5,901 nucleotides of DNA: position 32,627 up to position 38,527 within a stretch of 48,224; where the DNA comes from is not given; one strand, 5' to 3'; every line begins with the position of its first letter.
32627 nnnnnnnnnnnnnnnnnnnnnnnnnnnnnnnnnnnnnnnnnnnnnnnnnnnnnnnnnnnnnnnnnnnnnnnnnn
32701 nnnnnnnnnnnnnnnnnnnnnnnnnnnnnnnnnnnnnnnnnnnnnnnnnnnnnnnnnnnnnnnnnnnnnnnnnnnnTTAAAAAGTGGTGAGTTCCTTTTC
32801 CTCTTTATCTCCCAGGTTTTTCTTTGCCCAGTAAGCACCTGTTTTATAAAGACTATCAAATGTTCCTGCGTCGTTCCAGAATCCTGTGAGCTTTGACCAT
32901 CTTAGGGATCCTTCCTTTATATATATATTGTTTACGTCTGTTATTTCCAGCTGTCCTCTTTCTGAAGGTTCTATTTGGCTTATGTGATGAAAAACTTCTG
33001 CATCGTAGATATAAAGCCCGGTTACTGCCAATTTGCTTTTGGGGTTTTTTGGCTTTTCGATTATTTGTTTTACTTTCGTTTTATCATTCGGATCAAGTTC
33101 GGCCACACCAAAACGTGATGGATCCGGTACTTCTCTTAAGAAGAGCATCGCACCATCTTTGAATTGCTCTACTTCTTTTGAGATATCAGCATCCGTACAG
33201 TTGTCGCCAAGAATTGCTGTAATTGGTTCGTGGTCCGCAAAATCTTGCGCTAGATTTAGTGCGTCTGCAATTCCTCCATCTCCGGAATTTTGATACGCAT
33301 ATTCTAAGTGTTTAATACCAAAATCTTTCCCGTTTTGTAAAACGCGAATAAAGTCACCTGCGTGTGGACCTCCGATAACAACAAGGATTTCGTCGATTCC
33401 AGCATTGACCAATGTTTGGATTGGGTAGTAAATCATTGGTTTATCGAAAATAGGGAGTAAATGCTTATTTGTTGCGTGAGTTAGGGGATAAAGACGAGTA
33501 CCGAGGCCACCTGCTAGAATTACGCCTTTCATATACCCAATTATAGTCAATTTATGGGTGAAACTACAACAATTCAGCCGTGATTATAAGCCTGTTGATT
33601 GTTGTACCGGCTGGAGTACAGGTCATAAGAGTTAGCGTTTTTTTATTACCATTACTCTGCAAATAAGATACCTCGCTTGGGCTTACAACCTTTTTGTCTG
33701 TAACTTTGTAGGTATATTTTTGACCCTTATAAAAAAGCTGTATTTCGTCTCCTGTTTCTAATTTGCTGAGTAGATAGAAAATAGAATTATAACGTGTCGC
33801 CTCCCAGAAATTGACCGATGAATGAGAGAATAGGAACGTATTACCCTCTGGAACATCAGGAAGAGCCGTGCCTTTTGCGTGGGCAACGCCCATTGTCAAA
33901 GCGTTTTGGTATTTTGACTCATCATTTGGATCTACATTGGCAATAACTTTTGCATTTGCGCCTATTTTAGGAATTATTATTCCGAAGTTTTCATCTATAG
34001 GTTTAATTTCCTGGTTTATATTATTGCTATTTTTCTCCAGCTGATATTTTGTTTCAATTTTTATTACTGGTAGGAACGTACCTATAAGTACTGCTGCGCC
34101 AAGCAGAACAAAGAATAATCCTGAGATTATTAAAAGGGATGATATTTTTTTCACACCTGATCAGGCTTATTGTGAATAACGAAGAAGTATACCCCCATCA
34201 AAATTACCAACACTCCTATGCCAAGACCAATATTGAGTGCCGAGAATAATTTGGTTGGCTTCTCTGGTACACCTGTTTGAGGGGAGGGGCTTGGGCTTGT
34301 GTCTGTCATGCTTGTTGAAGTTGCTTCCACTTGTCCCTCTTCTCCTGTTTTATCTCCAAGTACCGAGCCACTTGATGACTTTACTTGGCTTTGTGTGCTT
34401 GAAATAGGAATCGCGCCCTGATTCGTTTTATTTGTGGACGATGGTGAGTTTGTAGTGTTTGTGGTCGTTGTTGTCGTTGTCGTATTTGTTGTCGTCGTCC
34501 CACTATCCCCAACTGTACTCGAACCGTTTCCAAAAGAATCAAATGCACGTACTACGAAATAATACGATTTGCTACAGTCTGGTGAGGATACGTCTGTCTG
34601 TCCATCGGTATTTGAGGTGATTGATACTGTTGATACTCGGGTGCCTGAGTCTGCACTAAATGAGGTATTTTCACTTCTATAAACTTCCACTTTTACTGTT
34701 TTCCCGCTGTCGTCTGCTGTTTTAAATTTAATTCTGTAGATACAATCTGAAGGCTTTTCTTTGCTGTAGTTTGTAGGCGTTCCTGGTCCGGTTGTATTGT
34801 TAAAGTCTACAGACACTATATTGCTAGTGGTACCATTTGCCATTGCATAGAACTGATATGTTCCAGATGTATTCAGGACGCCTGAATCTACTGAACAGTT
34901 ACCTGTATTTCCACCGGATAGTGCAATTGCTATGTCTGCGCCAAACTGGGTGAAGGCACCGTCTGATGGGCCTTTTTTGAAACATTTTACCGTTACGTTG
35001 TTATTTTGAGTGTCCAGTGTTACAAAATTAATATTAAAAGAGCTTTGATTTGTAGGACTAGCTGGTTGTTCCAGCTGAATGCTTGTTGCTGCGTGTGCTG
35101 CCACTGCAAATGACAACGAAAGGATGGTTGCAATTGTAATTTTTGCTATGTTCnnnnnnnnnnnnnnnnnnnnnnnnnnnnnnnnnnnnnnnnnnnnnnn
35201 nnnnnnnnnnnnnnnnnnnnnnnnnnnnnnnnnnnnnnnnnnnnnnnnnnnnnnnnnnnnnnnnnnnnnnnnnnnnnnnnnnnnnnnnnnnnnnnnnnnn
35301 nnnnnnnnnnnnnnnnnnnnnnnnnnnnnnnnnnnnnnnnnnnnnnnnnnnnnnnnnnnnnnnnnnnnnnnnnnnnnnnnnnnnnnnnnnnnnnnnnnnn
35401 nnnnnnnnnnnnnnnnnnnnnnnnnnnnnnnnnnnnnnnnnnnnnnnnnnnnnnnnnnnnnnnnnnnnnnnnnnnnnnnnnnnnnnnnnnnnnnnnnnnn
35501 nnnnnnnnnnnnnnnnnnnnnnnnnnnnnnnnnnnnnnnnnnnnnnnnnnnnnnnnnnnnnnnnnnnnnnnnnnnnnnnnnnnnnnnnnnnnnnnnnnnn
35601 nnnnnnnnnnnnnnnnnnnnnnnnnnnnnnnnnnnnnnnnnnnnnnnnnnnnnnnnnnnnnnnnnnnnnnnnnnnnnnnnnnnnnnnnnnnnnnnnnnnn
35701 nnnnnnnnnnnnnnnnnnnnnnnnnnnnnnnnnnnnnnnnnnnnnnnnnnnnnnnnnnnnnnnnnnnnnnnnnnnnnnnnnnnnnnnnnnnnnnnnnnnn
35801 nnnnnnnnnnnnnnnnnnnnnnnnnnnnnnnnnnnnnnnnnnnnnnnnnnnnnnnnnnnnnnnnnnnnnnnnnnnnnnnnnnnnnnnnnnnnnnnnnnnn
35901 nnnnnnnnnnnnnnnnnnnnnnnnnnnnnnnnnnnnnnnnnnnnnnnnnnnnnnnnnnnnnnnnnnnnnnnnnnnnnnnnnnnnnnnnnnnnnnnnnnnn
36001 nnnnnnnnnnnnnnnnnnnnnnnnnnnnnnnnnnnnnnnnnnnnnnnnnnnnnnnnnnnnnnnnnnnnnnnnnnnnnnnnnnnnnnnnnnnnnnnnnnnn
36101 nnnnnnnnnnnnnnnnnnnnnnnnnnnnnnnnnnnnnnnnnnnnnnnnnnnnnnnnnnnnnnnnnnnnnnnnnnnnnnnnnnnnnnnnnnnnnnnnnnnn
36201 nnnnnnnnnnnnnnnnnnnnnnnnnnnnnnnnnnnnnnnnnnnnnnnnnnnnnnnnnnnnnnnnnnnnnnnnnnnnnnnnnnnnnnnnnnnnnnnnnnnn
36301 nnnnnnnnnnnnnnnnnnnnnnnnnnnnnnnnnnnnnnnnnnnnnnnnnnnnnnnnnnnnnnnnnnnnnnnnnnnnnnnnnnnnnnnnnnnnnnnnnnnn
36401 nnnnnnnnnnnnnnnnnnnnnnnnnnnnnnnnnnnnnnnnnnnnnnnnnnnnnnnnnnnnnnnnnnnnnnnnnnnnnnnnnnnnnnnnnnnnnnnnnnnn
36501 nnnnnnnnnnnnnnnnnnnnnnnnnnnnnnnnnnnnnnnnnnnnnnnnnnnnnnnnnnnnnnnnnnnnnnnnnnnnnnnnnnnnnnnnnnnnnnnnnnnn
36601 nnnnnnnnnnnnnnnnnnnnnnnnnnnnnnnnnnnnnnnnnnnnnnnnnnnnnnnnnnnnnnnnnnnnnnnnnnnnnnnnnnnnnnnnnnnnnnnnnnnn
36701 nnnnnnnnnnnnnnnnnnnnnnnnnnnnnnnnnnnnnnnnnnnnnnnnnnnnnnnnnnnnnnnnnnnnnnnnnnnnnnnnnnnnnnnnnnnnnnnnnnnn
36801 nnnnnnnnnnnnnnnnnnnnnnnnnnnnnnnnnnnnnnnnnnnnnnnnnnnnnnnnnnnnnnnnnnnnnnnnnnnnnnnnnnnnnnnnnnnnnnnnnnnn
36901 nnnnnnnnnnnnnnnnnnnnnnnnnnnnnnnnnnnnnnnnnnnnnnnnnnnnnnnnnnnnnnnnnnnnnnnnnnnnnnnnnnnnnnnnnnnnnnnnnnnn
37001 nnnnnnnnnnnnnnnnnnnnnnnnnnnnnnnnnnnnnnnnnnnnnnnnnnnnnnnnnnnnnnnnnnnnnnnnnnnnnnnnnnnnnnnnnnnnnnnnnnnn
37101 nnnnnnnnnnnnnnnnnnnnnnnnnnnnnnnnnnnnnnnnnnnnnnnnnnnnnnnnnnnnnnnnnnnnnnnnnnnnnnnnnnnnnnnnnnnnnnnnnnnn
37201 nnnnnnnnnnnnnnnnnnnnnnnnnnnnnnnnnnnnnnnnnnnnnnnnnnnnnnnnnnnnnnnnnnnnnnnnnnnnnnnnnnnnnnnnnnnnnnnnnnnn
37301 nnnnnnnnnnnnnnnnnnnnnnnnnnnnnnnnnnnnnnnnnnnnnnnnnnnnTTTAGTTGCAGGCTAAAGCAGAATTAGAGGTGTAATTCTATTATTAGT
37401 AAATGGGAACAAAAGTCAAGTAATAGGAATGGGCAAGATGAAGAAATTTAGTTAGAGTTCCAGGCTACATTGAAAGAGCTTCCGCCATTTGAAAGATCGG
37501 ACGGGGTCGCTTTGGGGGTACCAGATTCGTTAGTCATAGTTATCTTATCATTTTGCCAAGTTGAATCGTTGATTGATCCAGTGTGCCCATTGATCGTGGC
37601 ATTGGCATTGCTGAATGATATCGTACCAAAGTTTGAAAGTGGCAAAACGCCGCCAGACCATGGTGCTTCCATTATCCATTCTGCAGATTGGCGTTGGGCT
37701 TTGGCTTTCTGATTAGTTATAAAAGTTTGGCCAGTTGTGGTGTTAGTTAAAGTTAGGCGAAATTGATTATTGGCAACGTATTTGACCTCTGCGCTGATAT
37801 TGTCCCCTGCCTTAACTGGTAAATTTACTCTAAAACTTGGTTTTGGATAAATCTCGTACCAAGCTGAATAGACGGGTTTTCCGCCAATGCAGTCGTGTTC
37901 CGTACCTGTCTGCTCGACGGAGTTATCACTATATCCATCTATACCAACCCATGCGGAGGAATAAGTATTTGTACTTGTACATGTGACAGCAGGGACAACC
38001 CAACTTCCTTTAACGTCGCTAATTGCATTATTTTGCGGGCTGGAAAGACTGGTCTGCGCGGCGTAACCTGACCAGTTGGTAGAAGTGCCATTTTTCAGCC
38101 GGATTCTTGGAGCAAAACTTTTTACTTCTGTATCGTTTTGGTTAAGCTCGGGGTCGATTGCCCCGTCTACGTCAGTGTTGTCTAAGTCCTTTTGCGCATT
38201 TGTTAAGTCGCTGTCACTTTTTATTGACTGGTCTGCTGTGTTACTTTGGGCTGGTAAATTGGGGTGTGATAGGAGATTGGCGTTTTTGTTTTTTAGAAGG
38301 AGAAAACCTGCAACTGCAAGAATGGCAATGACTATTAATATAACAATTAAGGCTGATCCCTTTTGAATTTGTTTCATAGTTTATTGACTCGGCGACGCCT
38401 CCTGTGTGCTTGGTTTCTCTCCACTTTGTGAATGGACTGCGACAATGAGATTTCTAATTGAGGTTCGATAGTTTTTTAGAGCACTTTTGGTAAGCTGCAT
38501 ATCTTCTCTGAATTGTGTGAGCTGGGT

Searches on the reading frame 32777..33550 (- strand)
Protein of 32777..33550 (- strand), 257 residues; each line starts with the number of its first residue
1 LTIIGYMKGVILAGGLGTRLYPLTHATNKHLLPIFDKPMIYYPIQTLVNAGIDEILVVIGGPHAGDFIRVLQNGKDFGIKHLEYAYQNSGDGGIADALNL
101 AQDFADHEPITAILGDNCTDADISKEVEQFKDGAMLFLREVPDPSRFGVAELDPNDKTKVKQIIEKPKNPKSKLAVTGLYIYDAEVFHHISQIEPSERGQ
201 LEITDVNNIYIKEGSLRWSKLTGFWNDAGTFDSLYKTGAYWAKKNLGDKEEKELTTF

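Call 14: search_protein_families(library=pfam, proteins=[window:32777-33550:-], max_evalue=0.00001)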
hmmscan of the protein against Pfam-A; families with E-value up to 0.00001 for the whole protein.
window:32777-33550:- (257 aa): 2 families
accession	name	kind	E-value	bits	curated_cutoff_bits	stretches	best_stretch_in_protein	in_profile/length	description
PF00483.29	NTP_transferase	-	9.2e-56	189.6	21.2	1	8-238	1-239/245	Nucleotidyl transferase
PF12804.13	NTP_transf_3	-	6.8e-09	36.5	27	1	9-116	1-95/160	MobA-like NTP transferase domain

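Call 17: find_related_loci(query=window:32777-33532:-, collection=genome_contigs, flank=4000)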
Query window:32777-33532:- (251 aa) in genome_contigs; peptide patterns used: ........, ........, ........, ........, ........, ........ (x = any residue, [..] = any of these).
600 stretches matched a pattern (row limit reached: there are more); 595 encode a relative of the query (tblastn E <= 1e-3); the best 80 are kept; 80 distinct loci.
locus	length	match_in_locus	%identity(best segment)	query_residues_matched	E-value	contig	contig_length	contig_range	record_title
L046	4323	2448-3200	75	1-251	1e-131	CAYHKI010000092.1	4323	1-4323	MAG TPA_asm: uncultured Gammaproteobacteria bacterium isolate ERP119705_co13_618 genome assembly, contig: NODE_25995_len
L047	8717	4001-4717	68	1-239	5e-110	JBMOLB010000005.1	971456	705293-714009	MAG: Patescibacteria group bacterium isolate Betzabe_MAG013 MAG013_5, whole genome shotgun sequence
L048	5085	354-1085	58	1-245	5e-90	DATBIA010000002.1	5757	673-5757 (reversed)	MAG TPA_asm: Bryobacteraceae bacterium isolate SMAG_U3882 k141_2079166, whole genome shotgun sequence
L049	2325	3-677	59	13-239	7e-93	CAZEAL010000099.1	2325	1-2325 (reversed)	MAG TPA_asm: uncultured Candidatus Saccharibacteria bacterium isolate binchicken_co169_150 genome assembly, contig: k99_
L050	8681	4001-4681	62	1-228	3e-89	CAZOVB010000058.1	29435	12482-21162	MAG TPA_asm: uncultured Planctomycetaceae bacterium isolate SRP332253_co1_228 genome assembly, contig: NODE_2247_length_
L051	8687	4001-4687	59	1-230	2e-88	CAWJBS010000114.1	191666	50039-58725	MAG: Bryobacterales bacterium isolate MFD04780.bin.2.106 genome assembly, contig: contig_4752, whole genome shotgun sequ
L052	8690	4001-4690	59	1-231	5e-88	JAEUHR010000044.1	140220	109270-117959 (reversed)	MAG: Planctomycetota bacterium isolate new MAG-22 k141_2538019, whole genome shotgun sequence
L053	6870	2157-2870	57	1-239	9e-88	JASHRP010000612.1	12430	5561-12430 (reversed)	MAG: Bryobacteraceae bacterium isolate JOPF104 JOPF_NEAR_contig_1209207, whole genome shotgun sequence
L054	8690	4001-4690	58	1-231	8e-87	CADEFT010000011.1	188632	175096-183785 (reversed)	MAG: uncultured Acidobacteria bacterium isolate Acidobacteria sp. RBC033 genome assembly, contig: MAG033_11, whole genom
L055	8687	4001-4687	57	1-230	1e-85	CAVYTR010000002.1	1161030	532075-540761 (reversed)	MAG: uncultured Acidobacteriaceae bacterium isolate MFD09603.bin.3.536 genome assembly, contig: contig_14252, whole geno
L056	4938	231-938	57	1-237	2e-85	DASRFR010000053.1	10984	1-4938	MAG TPA_asm: Terriglobales bacterium isolate SMAG_U10037 k141_941108, whole genome shotgun sequence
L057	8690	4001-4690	57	1-231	2e-85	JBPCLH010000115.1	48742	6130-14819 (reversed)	MAG: Bryobacteraceae bacterium isolate TH_ant_mag_73 S1Ck127_5305726_flag_1_multi_7.9973_len_48742, whole genome shotgun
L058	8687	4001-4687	56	1-230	6e-84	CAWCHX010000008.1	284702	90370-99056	MAG: uncultured Acidobacteriaceae bacterium isolate MFD09603.bin.1.392 genome assembly, contig: contig_30984, whole geno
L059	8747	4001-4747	54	1-250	9e-84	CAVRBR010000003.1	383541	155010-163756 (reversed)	MAG: Terriglobia bacterium isolate MFD09603.bin.2.303 genome assembly, contig: contig_39650, whole genome shotgun sequen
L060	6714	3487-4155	59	1-224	5e-83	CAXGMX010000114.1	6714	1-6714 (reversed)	MAG TPA_asm: uncultured bacterium isolate ERR164412_binner123_Refined_7 genome assembly, contig: ERZ5402182.372, whole g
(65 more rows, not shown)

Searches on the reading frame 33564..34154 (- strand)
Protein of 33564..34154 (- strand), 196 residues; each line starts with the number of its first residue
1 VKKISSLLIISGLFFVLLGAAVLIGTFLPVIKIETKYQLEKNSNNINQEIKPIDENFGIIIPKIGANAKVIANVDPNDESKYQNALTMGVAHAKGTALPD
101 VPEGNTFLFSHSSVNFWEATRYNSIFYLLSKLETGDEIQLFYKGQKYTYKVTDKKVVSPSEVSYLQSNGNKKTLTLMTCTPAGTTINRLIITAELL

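Call 14: search_protein_families(library=pfam, proteins=[window:33564-34154:-], max_evalue=0.00001)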
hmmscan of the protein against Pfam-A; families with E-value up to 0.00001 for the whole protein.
window:33564-34154:- (196 aa): 1 family
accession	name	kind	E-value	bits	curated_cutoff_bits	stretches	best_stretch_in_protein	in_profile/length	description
PF04203.18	Sortase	-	1.7e-24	86.4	26.6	1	59-195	1-124/125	Sortase domain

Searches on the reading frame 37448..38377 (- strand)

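Call 55: search_protein_families(library=pfam, proteins=[window:37448-38377:-], max_evalue=0.0001)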
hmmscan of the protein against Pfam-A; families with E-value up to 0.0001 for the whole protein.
window:37448-38377:- (309 aa): 1 family
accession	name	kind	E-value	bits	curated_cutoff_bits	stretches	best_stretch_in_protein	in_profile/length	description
PF01828.24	Peptidase_A4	-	2.1e-37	129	22.3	1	100-296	1-197/206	Peptidase A4 family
